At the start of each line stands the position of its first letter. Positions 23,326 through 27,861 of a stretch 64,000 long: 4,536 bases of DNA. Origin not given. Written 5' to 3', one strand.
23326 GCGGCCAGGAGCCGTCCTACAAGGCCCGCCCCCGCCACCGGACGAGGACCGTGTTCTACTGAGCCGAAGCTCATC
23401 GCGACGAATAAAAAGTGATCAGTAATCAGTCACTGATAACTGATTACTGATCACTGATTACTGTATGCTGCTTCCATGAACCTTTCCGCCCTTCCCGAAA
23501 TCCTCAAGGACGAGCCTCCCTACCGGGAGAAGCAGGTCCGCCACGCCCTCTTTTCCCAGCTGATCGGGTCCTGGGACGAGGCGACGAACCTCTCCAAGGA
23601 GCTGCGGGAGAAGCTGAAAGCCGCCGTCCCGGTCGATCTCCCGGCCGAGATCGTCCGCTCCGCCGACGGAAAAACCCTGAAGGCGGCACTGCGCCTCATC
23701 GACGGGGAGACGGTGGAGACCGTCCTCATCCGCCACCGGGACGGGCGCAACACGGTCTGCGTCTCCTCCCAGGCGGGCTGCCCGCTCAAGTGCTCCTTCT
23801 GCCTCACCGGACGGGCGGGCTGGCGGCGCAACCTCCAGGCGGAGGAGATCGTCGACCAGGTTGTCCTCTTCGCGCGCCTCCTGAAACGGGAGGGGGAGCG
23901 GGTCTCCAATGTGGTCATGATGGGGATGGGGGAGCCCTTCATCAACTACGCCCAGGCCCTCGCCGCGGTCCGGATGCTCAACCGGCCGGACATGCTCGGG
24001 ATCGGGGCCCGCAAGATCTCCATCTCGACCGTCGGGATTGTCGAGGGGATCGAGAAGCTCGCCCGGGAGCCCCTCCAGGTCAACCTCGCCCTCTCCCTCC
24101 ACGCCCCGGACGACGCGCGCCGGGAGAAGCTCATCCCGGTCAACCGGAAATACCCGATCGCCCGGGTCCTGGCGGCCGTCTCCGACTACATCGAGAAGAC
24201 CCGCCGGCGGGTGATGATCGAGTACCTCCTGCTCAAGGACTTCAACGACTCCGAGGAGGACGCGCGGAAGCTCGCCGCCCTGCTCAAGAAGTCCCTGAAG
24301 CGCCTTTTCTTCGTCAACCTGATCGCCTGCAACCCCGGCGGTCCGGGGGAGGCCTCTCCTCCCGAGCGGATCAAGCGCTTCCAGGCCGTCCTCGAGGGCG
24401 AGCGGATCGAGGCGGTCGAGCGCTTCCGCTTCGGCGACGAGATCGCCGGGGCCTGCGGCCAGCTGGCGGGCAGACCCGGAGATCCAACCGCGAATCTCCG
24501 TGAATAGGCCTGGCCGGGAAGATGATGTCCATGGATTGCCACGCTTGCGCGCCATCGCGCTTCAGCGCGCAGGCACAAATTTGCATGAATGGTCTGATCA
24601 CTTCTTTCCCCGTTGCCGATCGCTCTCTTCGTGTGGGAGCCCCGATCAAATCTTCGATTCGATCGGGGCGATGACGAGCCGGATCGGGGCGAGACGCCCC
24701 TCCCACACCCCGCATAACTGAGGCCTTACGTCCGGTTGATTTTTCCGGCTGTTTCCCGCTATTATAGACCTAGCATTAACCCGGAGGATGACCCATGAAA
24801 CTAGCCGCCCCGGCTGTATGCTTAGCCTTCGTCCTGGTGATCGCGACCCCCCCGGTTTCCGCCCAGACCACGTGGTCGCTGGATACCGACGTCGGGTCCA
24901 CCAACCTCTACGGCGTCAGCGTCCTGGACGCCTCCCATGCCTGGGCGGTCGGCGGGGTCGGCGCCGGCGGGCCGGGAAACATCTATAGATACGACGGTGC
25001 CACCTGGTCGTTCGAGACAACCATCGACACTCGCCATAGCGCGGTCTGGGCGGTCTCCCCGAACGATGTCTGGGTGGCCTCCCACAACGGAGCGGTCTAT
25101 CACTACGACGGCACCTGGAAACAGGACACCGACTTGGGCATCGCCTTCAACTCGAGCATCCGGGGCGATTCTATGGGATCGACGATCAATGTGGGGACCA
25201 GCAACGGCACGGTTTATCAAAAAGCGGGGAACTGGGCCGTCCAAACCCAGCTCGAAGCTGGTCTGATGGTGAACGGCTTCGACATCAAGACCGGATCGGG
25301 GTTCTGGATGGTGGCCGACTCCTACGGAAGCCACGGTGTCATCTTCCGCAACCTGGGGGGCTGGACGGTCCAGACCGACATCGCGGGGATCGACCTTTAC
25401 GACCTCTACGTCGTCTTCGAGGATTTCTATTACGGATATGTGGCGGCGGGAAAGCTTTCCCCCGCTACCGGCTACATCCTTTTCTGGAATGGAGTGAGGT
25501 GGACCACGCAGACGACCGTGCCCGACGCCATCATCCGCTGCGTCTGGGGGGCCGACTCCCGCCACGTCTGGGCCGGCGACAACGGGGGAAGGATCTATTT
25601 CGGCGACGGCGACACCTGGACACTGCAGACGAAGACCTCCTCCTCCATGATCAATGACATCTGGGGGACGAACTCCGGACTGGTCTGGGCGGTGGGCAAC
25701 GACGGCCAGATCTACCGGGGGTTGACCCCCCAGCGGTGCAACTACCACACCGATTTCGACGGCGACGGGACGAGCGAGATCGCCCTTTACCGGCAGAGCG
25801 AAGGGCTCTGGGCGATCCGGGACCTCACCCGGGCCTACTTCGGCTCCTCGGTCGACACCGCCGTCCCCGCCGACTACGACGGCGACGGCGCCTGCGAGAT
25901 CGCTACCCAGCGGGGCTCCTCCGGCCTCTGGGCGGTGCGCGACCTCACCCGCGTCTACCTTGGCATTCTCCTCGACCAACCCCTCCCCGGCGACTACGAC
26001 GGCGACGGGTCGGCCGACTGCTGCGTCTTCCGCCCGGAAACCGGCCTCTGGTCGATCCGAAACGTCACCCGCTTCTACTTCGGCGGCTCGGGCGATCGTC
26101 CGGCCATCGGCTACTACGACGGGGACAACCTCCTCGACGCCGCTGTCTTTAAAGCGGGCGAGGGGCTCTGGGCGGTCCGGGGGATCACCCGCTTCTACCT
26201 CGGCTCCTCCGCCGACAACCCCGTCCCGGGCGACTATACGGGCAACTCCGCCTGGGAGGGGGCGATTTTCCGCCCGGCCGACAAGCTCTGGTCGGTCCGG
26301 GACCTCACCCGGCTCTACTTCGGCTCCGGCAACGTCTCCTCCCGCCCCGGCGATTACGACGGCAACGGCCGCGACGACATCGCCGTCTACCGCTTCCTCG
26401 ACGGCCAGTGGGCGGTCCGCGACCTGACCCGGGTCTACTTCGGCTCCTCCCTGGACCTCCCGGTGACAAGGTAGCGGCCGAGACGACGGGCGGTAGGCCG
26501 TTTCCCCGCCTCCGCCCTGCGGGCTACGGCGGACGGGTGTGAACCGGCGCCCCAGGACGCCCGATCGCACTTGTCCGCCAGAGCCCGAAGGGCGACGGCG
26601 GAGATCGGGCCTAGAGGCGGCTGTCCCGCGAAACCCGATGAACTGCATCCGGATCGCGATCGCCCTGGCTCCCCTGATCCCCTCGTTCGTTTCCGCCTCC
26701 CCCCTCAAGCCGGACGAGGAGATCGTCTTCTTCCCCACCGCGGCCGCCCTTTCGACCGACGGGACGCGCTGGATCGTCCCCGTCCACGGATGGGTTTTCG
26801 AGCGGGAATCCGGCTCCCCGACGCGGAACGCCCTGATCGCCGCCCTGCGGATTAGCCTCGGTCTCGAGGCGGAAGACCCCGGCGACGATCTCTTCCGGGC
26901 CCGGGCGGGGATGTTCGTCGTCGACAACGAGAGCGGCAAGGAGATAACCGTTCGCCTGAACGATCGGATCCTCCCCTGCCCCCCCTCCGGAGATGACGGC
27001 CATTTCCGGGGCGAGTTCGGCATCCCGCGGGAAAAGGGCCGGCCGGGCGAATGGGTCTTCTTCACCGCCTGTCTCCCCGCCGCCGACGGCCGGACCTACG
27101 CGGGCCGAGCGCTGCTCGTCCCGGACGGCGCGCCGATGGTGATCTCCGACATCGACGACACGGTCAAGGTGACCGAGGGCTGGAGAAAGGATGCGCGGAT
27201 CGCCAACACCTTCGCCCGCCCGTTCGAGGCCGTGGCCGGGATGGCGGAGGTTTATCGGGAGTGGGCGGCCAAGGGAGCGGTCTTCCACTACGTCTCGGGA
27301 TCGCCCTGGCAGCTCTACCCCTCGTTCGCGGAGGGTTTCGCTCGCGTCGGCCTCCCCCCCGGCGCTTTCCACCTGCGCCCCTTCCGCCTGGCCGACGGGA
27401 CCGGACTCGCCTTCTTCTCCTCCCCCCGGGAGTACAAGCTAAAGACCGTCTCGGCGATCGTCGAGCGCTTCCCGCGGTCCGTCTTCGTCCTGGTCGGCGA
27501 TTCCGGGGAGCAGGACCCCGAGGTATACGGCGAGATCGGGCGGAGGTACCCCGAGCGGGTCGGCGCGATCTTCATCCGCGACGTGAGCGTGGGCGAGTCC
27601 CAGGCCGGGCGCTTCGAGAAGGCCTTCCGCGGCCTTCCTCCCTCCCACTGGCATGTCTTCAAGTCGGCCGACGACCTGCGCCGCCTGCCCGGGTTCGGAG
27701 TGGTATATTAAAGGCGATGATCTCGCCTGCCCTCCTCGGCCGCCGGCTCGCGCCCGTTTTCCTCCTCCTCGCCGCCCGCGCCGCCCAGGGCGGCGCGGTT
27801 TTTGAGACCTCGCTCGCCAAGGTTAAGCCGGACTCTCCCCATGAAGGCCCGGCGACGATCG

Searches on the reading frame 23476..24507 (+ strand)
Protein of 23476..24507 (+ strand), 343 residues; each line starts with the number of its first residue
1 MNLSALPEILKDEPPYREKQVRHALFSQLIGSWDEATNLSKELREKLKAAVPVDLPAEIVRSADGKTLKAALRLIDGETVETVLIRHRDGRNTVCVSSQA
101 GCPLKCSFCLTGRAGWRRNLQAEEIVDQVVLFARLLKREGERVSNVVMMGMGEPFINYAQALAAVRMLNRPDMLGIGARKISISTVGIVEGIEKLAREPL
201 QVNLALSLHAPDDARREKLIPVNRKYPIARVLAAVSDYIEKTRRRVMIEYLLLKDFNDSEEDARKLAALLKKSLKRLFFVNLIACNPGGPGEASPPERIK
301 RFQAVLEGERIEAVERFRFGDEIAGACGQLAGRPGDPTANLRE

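Call 12: search_protein_families(library=pfam, proteins=[window:23476-24507:+], max_evalue=0.001)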
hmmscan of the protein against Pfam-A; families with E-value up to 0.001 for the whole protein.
window:23476-24507:+ (343 aa): 2 families
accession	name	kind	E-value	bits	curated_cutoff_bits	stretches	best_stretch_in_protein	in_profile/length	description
PF04055.27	Radical_SAM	-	1.5e-17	64.7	29.5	1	97-266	2-165/166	Radical SAM superfamily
PF21016.3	RlmN_N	-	3e-05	24.1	24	1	12-50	19-57/60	Ribosomal RNA large subunit methyltransferase N-terminal domain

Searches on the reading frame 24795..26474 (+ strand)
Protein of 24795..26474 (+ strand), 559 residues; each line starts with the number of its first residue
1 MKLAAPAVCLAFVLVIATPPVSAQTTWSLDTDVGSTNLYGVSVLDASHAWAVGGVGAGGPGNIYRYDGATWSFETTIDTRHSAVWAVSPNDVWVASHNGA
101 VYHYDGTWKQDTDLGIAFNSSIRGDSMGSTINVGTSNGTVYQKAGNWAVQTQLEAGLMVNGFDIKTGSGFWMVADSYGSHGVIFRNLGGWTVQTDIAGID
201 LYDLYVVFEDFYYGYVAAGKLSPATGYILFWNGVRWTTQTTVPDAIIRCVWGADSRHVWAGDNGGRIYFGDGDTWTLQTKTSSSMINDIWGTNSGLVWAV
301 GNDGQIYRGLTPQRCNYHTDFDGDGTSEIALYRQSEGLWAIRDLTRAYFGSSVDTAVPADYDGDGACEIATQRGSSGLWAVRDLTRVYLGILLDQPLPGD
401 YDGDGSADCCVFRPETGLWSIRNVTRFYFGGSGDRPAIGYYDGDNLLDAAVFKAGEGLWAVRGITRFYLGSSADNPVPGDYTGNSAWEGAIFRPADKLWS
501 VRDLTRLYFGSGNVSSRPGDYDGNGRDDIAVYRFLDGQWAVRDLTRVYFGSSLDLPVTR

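Call 12: search_protein_families(library=pfam, proteins=[window:24795-26474:+], max_evalue=0.001)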
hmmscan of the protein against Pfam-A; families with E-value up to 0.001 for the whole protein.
window:24795-26474:+ (559 aa): 1 family
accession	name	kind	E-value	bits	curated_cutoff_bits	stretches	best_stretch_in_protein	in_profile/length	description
PF13517.12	FG-GAP_3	-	7.6e-05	23.7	26.9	0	506-531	36-61/61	FG-GAP-like repeat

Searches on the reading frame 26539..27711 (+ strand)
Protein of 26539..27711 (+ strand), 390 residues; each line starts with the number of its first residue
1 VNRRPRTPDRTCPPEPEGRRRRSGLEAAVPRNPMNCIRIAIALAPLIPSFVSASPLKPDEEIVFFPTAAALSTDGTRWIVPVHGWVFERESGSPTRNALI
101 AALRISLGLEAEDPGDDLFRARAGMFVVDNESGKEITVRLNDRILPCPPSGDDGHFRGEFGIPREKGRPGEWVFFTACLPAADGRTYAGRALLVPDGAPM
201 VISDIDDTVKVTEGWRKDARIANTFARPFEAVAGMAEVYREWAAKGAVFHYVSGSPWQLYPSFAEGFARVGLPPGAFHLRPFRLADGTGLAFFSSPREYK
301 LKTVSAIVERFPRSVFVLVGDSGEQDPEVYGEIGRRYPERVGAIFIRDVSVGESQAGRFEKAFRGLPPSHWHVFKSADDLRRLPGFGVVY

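Call 11: search_protein_families(library=pfam, proteins=[window:26539-27711:+], max_evalue=0.001)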
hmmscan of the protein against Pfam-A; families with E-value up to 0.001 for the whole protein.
window:26539-27711:+ (390 aa): 1 family
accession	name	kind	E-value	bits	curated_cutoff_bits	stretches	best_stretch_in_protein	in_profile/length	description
PF09949.15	APP1_cat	-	2.4e-43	148.1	27.1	1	201-348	3-154/154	Phosphatidate phosphatase APP1, catalytic domain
